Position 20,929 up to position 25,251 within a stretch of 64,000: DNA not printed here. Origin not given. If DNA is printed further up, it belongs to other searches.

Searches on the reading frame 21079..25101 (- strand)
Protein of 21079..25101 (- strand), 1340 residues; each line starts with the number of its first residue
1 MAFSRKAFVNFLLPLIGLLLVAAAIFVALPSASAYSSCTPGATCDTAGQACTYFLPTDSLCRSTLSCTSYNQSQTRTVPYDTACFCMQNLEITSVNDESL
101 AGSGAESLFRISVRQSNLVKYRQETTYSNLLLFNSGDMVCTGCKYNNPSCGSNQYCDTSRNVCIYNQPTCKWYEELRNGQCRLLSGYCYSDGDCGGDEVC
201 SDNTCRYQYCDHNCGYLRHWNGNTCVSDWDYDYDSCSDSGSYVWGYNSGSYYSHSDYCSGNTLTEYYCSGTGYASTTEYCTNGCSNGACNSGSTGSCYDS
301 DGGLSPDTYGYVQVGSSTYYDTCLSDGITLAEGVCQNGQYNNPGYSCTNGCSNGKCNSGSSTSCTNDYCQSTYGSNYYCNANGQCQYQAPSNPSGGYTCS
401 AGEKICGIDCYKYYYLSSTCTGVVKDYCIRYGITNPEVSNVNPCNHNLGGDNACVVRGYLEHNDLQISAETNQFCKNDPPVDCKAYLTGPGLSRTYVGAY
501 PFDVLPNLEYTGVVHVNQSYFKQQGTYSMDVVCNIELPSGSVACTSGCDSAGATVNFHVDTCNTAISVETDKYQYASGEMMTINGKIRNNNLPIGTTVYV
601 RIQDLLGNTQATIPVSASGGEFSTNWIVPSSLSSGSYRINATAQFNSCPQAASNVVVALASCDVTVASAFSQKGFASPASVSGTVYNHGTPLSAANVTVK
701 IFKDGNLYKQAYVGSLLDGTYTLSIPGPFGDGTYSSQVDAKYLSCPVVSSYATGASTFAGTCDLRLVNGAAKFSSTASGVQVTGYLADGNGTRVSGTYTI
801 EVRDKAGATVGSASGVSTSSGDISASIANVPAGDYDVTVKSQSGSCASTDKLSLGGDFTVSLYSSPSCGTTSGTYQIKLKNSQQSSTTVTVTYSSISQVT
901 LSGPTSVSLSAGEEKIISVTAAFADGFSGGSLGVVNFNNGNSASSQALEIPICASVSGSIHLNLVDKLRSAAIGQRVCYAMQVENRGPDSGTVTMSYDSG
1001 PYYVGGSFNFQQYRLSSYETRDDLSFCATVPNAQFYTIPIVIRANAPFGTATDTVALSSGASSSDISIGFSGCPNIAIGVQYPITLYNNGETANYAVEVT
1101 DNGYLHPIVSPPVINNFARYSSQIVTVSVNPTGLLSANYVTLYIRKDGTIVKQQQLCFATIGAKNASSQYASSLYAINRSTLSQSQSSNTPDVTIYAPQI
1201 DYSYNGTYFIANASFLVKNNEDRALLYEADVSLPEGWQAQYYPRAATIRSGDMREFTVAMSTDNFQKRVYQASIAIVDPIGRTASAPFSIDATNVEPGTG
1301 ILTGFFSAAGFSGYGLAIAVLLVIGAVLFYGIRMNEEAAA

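Call 53: search_protein_families(library=pfam, proteins=[window:21079-25101:-], max_evalue=0.001)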
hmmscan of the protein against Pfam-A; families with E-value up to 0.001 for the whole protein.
window:21079-25101:- (1340 aa): 1 family
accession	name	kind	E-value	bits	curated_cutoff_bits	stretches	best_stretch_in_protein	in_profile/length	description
PF01835.25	MG2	-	1.8e-05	25.4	32.8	0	570-650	6-89/96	MG2 domain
